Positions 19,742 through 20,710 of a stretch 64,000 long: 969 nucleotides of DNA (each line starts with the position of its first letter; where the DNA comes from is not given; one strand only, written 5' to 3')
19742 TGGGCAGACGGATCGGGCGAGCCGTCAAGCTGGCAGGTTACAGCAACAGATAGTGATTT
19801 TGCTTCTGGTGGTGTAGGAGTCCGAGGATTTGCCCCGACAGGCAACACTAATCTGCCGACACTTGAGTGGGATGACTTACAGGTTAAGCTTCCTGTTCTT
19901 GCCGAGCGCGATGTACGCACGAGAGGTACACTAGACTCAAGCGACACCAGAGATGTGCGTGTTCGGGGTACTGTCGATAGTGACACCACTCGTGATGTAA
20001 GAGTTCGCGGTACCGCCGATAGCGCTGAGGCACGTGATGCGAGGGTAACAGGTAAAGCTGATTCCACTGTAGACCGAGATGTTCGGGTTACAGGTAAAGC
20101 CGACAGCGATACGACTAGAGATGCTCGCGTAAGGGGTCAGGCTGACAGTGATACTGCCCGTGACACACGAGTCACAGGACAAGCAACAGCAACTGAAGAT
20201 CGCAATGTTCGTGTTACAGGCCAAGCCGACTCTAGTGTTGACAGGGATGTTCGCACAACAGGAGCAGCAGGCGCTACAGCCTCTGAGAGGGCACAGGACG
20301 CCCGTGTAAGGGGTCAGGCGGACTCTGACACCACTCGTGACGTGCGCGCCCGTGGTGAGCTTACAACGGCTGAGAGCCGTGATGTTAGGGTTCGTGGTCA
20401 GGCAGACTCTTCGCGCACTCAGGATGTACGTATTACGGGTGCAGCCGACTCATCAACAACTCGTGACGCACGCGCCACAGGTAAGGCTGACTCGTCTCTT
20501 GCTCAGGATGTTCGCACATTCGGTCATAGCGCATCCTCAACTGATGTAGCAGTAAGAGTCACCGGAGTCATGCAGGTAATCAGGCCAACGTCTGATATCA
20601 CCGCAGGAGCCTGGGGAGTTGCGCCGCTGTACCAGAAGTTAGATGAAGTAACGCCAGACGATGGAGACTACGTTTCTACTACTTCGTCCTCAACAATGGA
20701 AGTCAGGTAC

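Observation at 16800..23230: Three consecutive fibre/spike genes share a 14-aa (42-nt) tandem repeat DS-x-x-x-RDVRVTG-x-A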

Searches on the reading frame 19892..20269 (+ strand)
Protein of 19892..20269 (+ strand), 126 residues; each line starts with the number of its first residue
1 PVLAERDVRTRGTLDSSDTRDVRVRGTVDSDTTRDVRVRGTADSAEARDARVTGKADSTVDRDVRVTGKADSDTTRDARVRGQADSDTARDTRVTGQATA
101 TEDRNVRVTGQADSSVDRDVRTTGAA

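Call 68: predict_structure(alignment_id=A4)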
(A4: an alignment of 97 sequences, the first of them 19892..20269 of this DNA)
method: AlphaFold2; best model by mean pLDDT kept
length: 126 residues; sequences in the alignment: 97
mean_pLDDT: 94.9   pTM: 0.84
mean pLDDT of the five models: 94.9, 87.4, 84.7, 58.0, 53.7
residues with pLDDT >= 90: 117; 70-90: 9; 50-70: 0; < 50: 0
segments of 3 or more residues with pLDDT < 50: none
pLDDT, mean of each block of 10 residues (from residue 1): 86 92 94 94 95 96 97 96 97 97 97 96 95
secondary structure, 60 per line:
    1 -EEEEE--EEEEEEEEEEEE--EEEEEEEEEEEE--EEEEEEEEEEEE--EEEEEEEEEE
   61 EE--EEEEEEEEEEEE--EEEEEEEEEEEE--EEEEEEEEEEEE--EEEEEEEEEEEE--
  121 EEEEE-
elements in order: E2-6 E9-20 E23-34 E37-48 E51-62 E65-76 E79-90 E93-104 E107-118 E121-125
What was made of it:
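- Fold: the AF2 model of nine units with a 97-sequence in-register alignment has pLDDT 94.9 and pTM 0.84 (call 68).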

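Call 76: fold_search(model_id=the predicted structure, library=viral)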
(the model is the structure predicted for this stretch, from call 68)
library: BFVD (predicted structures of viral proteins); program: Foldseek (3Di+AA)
matches with E <= 10: 425; with E <= 0.001: 1
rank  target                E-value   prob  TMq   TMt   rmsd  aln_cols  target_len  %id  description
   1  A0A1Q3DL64            4.8e-04  0.08  0.14  0.12  15.9       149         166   11  Uncharacterized protein [Chionoecetes opilio bacilliform virus]
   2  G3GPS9                5.3e-03  0.93  0.52  0.38   5.9       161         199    8  (no name in the UniProt tables at hand)
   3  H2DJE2                1.2e-02  0.11  0.26  0.19  11.4       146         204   14  ORF71 (Fragment) [Equid alphaherpesvirus 1]
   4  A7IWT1                1.3e-02  0.06  0.23  0.15  15.1       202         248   10  Uncharacterized protein b406L [Paramecium bursaria Chlorella virus NY2A]
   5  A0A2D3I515            1.8e-02  0.07  0.20  0.16  12.8       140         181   11  ORF1054 [White spot syndrome virus]
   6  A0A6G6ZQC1            2.4e-02  0.11  0.29  0.17  10.5       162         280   17  (no name in the UniProt tables at hand)
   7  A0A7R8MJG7            2.6e-02  0.03  0.15  0.04  16.6       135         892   12  Virion structural protein [Klebsiella phage vB_KvM-Eowyn]
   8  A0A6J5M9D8            2.9e-02  0.10  0.25  0.14  12.4       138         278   12  Uncharacterized protein [uncultured Caudovirales phage]
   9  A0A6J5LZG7            3.6e-02  0.20  0.33  0.23   9.0       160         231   12  Uncharacterized protein [uncultured Caudovirales phage]
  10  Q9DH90                4.9e-02  0.05  0.18  0.16  11.9       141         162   11  Uncharacterized gene 81 protein [Gallid herpesvirus 2 (strain Chicken/Md5/ATCC VR-987)]
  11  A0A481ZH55            6.2e-02  0.54  0.50  0.39   6.3       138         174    7  Uncharacterized protein [Pithovirus LCPAC404]
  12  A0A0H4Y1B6            6.2e-02  0.03  0.16  0.15  12.6       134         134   12  Low complexity protein [Salmon gill poxvirus]
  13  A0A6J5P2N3            7.2e-02  0.30  0.38  0.34   6.2       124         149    9  Uncharacterized protein [uncultured Caudovirales phage]
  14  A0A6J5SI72            9.8e-02  0.03  0.15  0.15  11.8       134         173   11  Uncharacterized protein [uncultured Caudovirales phage]
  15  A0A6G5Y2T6            1.1e-01  0.28  0.45  0.22   8.3       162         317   12  (no name in the UniProt tables at hand)
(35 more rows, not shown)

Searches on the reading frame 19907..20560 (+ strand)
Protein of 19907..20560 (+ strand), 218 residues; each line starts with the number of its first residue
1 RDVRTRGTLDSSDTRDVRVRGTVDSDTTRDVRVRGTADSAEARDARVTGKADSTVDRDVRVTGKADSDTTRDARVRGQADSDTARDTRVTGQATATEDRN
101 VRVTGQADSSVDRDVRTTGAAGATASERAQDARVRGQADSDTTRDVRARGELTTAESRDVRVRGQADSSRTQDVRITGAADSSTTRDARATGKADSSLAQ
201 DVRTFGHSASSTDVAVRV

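Call 17: search_solved_structures(query=window:19907-20560:+, max_evalue=10, show_alignments=2)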
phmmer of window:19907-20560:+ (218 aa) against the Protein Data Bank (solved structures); distinct sequences matched with E-value up to 10: 0.

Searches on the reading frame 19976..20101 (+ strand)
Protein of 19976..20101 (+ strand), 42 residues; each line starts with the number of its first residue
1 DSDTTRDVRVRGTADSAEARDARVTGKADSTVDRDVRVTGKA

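Call 27: find_homologous_proteins(query=A1, max_evalue=0.001)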
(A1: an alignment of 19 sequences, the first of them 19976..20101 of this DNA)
Query A1 (19 sequences): 1506 candidates shared short words with the query, none scored E <= 0.001.
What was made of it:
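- Tried and rejected: Word-index homology search with the 42-column repeat profile found nothing (call 27).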

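Call 30: search_protein_representatives(alignment_id=A1)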
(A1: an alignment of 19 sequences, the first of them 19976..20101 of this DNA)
Query: 19 sequences, 42 profile positions. Proteins with E-value up to 0.001 (for the whole library): 139; up to 1e-10: 88; up to 1e-30: 32. The best 139 are listed.
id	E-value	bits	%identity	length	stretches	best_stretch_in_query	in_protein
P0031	1.8e-195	648.4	-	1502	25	2-42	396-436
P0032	6.1e-163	544.3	-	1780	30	2-42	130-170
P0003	1.0e-142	479.6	-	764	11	2-42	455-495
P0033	2.5e-114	388.7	-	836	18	2-40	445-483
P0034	3.3e-112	381.9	-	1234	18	1-42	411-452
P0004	1.2e-101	348.1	-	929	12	1-42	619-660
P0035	1.0e-96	332.4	-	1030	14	2-42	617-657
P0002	9.8e-93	319.6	-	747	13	2-40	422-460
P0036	3.1e-82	286.0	-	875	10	4-41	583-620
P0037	5.0e-79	275.7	-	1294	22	1-42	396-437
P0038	6.3e-74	259.4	-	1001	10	3-41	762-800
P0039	7.6e-69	243.1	-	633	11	2-42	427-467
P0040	1.2e-64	229.8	-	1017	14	4-42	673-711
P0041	3.8e-64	228.1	-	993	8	2-42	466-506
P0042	3.0e-62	222.0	-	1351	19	2-42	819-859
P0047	1.3e-48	178.4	-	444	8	1-42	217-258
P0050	3.5e-37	141.8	-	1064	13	3-41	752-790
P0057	6.1e-30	118.6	-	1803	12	3-41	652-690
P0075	3.3e-22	93.9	-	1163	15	2-42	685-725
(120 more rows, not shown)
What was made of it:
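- Family size: 139 cluster representatives at E<=1e-3 and 88 at E<=1e-10, out of 1.84 billion (call 30).
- Tried and rejected: The exhaustive search (call 30) replaced it.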

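Call 55: search_solved_structures(query=A3, max_evalue=10, show_alignments=3)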
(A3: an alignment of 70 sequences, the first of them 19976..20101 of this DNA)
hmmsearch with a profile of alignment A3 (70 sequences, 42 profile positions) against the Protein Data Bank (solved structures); distinct sequences matched with E-value up to 10: 0.
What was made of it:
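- On Triple beta-spiral fibre shaft (adenovirus / reovirus type): No PDB chain matches the array or the family profile at E<=10 (calls 17, 55).
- Closest known: Triple beta-spiral of adenovirus fibre shaft, reovirus sigma1 and PRD1 P5. Different: The hydrophobic pattern differs, and there is no sequence match to any PDB chain (calls 17, 55).
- No PDB fibre sequence matches the family profile even at E<=10 (calls 17, 55).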

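Call 57: list_cluster_members(proteins=[P0031, P0032, P0033, P0034, P0035, P0037, P0047, P0050, P0057, P0075])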
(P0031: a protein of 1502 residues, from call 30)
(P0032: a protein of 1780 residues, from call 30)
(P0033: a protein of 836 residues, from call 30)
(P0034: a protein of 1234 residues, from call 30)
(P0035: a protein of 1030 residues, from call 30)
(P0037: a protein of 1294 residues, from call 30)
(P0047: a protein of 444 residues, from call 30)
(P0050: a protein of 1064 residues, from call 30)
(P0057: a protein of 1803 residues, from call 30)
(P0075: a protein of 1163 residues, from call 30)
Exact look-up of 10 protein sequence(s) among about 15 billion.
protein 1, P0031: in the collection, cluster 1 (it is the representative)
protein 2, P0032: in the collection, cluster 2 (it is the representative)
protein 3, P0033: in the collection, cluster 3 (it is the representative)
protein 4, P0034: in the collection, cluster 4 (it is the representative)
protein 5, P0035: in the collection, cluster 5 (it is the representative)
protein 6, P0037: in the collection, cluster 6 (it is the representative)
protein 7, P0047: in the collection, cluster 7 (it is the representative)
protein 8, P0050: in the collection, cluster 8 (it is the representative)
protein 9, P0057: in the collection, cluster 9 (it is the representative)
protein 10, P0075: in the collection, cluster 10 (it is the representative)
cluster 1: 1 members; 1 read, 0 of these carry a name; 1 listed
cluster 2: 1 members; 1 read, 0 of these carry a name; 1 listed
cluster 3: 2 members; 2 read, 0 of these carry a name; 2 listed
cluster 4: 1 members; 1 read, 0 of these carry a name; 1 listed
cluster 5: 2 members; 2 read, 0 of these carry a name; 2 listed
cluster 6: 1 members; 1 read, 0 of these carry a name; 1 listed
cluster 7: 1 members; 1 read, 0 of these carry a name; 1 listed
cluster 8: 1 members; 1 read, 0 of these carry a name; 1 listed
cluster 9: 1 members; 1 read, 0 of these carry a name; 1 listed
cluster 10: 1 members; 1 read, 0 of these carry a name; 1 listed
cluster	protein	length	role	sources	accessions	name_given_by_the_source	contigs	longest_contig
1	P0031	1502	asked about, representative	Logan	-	-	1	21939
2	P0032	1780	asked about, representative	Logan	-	-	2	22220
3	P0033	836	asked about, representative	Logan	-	-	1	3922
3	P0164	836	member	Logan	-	-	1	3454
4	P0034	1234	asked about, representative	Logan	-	-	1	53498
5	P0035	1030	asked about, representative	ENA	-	-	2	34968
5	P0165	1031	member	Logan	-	-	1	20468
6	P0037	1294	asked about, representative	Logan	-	-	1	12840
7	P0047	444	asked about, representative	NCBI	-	-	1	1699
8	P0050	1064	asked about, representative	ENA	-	-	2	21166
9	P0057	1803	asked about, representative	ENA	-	-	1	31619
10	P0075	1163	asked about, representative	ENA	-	-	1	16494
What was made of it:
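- Ten sampled members are all unnamed metagenomic sequences (call 57).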

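Call 58: find_encoding_contigs(protein=P0034, flank=10000, max_places=1)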
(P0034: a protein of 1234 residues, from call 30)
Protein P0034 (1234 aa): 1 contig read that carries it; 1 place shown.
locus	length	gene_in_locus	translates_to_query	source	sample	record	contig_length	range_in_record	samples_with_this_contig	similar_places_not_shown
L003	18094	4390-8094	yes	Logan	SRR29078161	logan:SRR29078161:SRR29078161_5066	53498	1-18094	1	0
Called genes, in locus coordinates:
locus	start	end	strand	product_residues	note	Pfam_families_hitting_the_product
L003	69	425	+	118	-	-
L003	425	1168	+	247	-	-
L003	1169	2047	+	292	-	-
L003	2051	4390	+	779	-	-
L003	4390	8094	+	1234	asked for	-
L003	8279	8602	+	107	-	-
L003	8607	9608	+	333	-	PF00334:NDK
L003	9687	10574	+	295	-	-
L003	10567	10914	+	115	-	-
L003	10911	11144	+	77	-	-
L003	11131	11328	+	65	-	-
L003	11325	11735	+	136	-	PF25682:Phage_VG64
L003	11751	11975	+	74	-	-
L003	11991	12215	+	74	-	-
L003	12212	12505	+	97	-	-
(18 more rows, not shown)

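Call 59: find_encoding_contigs(protein=P0057, flank=10000, max_places=1)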
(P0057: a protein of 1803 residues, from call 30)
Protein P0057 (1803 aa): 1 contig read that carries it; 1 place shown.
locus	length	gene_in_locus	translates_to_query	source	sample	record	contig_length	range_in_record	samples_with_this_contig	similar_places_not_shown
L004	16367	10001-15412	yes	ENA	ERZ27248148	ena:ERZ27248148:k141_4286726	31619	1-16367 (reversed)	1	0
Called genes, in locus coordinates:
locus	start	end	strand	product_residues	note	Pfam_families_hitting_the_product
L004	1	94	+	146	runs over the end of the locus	-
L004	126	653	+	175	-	-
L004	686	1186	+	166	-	PF24117:DUF7391 (weak)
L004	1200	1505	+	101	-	-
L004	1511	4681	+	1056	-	PF01442:Apolipoprotein (faint), PF04513:Baculo_PEP_C (faint), PF10145:PhageMin_Tail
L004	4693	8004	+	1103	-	-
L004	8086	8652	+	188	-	-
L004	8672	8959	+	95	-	-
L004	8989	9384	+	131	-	-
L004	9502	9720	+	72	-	-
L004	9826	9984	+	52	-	-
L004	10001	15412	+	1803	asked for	PF13385:Laminin_G_3, PF22896:OB_RNR_1st (faint), PF15902:Sortilin-Vps10 (weak), PF09458:H_lectin (weak)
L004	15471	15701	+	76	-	-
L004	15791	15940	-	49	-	-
